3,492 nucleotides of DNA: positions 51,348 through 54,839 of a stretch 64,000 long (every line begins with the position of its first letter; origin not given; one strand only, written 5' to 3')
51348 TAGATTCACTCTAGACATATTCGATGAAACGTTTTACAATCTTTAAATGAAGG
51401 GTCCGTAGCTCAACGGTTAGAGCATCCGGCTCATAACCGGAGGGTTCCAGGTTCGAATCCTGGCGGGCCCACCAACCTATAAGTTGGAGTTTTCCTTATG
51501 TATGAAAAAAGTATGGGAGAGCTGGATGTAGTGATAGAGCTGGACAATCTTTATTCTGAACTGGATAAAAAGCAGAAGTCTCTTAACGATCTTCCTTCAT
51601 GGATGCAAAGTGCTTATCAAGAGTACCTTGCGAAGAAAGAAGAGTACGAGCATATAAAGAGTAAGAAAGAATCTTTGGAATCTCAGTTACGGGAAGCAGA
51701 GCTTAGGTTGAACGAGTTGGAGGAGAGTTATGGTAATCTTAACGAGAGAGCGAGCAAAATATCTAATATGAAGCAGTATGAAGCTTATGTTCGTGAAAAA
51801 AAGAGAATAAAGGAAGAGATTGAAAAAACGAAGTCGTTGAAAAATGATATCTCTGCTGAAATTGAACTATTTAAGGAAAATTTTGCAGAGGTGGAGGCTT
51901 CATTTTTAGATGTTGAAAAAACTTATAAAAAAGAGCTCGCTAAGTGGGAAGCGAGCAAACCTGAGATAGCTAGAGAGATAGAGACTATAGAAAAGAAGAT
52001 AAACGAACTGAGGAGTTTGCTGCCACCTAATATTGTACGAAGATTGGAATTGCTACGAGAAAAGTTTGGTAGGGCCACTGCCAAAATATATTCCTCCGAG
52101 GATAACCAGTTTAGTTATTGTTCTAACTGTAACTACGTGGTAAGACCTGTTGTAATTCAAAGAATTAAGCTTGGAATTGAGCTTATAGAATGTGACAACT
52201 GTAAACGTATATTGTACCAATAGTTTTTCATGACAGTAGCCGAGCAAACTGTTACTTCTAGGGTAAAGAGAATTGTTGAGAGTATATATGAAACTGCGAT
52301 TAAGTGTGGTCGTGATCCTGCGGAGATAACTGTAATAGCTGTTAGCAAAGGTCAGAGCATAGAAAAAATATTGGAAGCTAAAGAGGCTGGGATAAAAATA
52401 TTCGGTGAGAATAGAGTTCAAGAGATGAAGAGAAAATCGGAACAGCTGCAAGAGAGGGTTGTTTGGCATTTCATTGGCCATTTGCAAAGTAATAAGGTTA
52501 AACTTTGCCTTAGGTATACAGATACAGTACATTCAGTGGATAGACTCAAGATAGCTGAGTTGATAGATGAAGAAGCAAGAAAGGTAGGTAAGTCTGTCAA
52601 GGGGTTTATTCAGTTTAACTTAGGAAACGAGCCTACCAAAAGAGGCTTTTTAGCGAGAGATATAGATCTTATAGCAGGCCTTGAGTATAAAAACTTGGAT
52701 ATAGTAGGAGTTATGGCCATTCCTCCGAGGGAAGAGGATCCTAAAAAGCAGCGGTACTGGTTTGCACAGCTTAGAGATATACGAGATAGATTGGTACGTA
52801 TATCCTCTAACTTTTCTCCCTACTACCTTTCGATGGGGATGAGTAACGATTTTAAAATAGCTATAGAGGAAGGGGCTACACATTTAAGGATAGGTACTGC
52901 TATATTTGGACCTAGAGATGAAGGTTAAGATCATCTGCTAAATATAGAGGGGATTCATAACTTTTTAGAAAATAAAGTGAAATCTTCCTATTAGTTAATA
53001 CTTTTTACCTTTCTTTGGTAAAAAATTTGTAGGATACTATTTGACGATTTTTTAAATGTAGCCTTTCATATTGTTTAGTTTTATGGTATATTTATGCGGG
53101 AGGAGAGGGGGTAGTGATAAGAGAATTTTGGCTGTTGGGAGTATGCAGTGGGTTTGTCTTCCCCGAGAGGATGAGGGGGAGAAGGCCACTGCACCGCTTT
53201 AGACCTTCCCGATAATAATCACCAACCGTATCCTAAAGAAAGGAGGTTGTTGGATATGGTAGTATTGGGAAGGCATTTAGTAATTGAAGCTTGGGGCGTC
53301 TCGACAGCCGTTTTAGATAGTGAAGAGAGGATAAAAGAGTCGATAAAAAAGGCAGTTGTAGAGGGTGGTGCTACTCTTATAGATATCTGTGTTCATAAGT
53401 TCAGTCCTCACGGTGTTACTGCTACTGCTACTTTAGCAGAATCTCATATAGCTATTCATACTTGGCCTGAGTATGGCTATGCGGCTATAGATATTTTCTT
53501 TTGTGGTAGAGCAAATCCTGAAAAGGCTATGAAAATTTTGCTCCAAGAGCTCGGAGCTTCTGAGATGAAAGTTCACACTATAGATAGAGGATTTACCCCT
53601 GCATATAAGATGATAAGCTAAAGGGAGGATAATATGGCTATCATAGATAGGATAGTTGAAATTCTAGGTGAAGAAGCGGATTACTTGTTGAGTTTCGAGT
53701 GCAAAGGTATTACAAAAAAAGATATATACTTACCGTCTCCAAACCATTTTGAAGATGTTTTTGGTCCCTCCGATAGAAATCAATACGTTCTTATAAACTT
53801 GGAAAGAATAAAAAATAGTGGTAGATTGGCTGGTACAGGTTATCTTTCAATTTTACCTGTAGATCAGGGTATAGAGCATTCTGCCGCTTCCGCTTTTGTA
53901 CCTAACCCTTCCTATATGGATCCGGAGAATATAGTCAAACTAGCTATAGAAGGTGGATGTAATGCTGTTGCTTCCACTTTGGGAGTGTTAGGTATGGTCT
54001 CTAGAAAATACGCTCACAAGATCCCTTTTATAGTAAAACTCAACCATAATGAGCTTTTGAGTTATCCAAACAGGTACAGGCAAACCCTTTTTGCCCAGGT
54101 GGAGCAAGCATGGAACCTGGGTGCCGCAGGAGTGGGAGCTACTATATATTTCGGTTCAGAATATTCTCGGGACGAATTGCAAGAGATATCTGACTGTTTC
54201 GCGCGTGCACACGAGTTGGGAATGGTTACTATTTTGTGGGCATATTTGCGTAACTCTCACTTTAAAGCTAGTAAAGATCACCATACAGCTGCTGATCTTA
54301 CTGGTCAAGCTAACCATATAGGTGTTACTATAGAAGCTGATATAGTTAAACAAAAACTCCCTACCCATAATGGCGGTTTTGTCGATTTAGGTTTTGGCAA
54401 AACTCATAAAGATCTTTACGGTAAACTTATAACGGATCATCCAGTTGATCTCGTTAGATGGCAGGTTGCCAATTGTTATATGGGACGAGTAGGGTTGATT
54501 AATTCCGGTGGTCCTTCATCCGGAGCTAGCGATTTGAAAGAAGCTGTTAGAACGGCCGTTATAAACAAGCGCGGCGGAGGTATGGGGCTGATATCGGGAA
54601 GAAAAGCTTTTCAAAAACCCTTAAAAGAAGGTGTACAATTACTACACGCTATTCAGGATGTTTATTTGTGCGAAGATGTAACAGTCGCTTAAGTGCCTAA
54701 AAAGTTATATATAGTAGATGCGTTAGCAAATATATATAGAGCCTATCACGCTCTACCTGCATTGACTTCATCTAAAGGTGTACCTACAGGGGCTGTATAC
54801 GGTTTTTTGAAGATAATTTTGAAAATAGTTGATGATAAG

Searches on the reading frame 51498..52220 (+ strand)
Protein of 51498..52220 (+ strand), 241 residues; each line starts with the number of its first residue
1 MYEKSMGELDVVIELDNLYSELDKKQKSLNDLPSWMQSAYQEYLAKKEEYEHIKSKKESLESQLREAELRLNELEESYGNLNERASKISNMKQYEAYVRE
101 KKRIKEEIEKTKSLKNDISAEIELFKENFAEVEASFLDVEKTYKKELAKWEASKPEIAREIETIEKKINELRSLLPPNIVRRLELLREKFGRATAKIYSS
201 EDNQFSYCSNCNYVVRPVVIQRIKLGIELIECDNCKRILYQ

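Call 63: search_protein_families(library=pfam, proteins=[window:51498-52220:+], max_evalue=0.00001)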
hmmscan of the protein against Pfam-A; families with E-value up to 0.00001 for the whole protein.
window:51498-52220:+ (241 aa): 1 family
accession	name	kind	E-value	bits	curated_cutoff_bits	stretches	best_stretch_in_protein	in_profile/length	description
PF02591.20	Zn_ribbon_9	-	5.2e-06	26.9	29.1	0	208-239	2-33/33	C4-type zinc ribbon domain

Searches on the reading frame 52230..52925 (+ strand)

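Call 63: search_protein_families(library=pfam, proteins=[window:52230-52925:+], max_evalue=0.00001)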
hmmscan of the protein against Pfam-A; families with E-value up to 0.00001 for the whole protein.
window:52230-52925:+ (232 aa): 1 family
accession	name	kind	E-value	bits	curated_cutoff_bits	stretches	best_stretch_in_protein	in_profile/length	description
PF01168.26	Ala_racemase_N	-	5e-17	62.8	24.1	1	39-229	31-219/220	Alanine racemase, N-terminal domain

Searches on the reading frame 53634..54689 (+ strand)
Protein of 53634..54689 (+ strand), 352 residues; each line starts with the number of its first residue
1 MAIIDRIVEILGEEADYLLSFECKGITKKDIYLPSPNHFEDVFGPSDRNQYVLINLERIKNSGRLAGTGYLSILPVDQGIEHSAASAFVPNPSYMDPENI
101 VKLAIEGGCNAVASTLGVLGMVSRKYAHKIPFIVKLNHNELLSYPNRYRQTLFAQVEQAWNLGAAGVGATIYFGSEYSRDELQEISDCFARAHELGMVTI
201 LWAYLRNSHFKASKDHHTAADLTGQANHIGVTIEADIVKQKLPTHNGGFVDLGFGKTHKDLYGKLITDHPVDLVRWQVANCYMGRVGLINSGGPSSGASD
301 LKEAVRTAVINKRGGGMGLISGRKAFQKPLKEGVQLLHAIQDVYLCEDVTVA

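Call 63: search_protein_families(library=pfam, proteins=[window:53634-54689:+], max_evalue=0.00001)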
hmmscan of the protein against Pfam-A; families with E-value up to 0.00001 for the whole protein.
window:53634-54689:+ (352 aa): 1 family
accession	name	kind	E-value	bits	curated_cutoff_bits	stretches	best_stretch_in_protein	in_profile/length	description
PF01791.15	DeoC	-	2.8e-63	214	23.8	1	72-328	2-229/229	DeoC/LacD family aldolase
